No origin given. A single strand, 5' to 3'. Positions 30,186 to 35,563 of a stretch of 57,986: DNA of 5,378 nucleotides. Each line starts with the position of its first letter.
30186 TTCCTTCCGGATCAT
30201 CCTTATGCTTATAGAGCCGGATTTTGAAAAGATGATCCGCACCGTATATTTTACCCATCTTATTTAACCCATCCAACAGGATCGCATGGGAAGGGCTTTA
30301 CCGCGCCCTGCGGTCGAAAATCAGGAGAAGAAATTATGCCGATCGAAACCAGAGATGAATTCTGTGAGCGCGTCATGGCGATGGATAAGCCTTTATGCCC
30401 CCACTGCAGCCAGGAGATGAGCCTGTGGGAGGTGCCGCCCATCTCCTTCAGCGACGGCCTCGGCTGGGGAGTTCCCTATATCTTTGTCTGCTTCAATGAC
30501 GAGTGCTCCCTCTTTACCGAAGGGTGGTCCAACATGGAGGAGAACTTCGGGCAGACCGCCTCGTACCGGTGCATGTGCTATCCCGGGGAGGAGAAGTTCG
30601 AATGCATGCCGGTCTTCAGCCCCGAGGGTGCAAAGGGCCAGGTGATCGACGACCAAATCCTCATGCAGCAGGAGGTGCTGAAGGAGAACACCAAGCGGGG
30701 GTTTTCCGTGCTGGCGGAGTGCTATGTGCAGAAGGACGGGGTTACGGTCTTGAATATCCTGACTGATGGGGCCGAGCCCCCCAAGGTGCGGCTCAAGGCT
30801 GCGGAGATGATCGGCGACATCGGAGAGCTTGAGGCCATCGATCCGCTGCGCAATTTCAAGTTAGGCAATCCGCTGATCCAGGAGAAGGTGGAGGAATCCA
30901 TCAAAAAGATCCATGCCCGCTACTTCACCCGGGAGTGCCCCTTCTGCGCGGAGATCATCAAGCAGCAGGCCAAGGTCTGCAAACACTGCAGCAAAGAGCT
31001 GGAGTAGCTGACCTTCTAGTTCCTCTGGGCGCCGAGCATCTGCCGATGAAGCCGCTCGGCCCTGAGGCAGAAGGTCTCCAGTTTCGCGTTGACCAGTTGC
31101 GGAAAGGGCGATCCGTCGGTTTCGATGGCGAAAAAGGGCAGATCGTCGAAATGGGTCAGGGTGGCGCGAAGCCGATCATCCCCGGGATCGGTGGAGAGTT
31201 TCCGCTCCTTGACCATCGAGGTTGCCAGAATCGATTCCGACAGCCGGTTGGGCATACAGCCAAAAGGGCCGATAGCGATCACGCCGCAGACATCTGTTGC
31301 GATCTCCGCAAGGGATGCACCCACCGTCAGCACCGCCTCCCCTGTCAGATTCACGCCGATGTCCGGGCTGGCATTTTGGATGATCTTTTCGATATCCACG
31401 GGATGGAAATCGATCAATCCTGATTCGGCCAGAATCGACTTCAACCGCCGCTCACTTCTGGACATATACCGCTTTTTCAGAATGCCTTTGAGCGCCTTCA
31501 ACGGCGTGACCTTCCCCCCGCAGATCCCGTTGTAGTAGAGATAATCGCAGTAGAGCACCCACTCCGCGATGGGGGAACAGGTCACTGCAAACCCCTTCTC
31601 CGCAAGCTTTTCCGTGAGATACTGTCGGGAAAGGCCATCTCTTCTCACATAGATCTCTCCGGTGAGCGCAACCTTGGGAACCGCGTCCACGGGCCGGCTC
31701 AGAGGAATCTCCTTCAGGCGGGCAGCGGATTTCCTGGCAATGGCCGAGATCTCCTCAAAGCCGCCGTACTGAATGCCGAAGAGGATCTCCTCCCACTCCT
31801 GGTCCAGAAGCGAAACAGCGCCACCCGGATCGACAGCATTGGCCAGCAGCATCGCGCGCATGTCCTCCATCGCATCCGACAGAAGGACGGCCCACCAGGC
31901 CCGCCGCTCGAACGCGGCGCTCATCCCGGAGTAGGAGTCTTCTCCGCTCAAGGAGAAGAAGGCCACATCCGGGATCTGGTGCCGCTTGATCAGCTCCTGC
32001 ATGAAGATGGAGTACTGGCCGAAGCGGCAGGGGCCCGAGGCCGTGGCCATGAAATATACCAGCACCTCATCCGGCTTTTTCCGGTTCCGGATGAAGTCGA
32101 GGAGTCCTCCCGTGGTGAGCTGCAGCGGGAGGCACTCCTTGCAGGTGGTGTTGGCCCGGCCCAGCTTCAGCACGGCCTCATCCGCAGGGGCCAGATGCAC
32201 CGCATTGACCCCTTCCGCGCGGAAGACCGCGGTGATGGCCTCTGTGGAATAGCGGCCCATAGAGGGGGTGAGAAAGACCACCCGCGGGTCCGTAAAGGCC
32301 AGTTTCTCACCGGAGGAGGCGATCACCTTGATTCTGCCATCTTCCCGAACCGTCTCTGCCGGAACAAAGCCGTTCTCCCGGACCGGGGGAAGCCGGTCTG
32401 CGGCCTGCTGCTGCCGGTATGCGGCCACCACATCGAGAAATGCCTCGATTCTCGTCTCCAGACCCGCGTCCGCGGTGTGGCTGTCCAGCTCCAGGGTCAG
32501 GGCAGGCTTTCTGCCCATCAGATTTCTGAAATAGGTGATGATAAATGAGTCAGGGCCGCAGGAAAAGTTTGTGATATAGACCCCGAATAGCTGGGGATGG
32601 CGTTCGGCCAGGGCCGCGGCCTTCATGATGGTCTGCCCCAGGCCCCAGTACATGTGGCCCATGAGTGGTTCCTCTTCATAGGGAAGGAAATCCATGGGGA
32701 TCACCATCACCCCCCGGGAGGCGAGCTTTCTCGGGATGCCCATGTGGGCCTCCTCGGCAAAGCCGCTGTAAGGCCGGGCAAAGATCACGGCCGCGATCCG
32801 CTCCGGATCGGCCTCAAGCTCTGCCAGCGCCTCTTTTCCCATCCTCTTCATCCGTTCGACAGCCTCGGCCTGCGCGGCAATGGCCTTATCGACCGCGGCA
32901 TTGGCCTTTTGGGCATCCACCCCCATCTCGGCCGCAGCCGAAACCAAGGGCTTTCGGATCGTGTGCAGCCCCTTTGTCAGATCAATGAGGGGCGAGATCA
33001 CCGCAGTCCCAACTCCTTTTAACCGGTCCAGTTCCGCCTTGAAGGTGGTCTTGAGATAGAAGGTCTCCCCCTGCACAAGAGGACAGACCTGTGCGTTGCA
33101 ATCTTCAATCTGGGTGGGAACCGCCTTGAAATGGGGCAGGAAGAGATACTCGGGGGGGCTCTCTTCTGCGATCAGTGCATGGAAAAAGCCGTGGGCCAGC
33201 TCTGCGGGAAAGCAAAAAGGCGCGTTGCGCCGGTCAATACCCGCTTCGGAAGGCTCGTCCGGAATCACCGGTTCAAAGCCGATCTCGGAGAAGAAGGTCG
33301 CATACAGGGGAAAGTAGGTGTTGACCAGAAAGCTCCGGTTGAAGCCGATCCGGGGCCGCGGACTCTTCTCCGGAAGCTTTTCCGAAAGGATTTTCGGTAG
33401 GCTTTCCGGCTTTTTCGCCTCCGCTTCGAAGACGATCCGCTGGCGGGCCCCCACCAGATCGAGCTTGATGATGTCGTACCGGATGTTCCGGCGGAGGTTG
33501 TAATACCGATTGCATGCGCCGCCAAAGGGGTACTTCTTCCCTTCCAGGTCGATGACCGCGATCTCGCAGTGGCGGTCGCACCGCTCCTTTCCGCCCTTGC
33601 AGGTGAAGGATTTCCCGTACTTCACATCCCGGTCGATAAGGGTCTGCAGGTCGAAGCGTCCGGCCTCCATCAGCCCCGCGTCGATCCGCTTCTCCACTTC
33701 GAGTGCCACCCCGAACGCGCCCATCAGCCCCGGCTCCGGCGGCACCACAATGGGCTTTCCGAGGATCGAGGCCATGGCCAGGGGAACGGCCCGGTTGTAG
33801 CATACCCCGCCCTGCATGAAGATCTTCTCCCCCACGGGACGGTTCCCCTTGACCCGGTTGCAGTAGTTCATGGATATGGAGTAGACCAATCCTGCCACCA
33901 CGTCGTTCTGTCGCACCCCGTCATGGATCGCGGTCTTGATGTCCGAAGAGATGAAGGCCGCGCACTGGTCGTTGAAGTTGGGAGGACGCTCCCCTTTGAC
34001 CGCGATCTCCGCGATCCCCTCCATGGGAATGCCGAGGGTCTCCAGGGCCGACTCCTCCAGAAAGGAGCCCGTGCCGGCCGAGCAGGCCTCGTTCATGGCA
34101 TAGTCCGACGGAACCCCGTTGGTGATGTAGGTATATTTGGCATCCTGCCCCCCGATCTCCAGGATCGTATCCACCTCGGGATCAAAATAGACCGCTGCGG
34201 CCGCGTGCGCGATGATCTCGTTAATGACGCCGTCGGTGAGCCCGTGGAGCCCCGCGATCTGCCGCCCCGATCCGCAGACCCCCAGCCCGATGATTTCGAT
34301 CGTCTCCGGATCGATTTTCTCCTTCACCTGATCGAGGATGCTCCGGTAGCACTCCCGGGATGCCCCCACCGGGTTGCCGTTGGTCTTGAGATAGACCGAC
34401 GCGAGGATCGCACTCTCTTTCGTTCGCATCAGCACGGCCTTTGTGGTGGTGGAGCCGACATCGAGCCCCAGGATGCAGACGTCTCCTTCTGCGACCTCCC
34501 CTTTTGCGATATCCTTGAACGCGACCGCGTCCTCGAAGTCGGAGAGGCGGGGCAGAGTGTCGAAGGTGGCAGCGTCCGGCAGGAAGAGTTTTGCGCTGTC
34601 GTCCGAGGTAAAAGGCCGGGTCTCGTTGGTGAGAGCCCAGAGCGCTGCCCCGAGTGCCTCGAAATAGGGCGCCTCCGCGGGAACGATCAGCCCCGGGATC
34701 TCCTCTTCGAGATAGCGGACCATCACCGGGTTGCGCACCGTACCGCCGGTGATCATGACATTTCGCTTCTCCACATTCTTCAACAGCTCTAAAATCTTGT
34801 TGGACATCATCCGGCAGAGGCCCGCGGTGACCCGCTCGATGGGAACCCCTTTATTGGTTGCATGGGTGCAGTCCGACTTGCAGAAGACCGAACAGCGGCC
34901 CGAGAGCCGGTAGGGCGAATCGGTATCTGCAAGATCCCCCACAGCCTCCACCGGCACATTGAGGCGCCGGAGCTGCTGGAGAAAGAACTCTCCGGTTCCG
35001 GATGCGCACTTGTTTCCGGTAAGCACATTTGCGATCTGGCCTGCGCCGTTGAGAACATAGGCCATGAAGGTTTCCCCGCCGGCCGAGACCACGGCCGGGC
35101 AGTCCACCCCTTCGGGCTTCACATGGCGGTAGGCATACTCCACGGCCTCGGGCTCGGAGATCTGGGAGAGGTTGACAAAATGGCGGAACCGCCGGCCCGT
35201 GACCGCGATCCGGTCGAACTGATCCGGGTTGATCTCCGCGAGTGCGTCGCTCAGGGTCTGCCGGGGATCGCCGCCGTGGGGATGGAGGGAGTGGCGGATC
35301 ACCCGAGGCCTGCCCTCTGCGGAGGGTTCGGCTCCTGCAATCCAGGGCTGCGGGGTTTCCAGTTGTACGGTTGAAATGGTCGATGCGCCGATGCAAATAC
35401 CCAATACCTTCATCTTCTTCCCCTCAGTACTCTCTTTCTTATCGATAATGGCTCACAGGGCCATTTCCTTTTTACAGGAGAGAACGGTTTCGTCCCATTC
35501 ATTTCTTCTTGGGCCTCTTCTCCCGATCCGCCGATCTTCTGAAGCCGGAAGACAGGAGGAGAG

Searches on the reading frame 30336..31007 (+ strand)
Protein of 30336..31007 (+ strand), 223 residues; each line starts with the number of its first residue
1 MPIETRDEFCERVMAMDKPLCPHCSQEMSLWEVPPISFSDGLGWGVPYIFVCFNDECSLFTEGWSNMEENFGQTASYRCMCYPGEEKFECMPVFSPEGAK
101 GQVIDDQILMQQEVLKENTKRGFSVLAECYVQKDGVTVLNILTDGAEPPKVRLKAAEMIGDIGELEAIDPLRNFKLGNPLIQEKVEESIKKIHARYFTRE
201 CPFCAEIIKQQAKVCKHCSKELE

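Call 29: search_protein_families(library=pfam, proteins=[window:30336-31007:+], max_evalue=0.00001)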
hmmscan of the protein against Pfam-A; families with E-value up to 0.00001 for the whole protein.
window:30336-31007:+ (223 aa): 1 family
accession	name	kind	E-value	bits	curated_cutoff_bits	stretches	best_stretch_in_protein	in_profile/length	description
PF18912.6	DZR_2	-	9.3e-07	29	27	0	197-222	6-31/56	Double zinc ribbon domain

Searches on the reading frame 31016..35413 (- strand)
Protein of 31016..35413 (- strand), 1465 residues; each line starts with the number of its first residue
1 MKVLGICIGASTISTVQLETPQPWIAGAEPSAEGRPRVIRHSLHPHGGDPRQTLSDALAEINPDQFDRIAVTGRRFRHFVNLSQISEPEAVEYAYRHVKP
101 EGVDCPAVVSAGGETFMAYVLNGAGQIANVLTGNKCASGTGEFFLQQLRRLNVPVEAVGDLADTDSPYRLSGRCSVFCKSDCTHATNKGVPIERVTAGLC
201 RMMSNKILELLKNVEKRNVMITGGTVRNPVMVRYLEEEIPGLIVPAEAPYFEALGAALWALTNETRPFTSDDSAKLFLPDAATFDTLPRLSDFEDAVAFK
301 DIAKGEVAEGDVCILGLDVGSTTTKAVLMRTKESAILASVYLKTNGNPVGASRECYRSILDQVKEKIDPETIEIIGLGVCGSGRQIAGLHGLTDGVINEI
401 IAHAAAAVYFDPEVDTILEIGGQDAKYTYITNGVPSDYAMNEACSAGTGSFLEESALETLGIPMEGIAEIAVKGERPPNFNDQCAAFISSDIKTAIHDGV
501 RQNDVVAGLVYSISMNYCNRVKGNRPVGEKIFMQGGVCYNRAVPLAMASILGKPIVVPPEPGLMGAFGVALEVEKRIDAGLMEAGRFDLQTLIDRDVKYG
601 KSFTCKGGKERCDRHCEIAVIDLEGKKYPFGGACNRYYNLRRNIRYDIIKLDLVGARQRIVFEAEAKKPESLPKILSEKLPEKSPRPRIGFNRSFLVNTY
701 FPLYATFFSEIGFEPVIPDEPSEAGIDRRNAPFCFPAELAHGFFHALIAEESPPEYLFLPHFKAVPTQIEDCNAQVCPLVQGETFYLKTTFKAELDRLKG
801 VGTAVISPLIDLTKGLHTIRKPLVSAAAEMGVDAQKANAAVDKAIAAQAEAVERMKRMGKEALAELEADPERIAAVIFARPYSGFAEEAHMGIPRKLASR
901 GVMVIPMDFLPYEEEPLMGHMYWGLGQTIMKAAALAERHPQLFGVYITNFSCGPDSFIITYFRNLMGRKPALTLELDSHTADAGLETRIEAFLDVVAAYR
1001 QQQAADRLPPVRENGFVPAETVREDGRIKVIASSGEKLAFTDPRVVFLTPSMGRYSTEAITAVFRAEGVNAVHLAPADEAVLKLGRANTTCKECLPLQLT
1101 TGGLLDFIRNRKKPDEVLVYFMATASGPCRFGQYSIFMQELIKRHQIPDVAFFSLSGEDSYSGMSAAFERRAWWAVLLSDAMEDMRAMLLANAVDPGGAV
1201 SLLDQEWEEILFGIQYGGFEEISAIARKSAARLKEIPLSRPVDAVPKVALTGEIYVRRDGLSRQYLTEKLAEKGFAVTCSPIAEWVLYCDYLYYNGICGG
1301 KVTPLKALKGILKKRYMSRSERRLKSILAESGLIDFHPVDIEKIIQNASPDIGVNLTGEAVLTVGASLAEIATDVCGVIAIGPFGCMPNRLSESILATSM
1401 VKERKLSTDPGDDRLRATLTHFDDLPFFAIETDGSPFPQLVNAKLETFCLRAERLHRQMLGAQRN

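Call 29: search_protein_families(library=pfam, proteins=[window:31016-35413:-], max_evalue=0.00001)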
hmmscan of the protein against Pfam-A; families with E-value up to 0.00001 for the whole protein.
window:31016-35413:- (1465 aa): 3 families
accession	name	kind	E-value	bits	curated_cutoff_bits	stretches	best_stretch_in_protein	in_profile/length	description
PF01869.26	BcrAD_BadFG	-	3.5e-60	204.3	31.5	2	315-571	1-269/271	BadF/BadG/BcrA/BcrD ATPase family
PF09989.15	DUF2229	-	3.6e-42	144.9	29.4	1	688-909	1-217/218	CoA enzyme activase uncharacterised domain (DUF2229)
PF02782.22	FGGY_C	-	2.3e-06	28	27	0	472-571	95-192/198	FGGY family of carbohydrate kinases, C-terminal domain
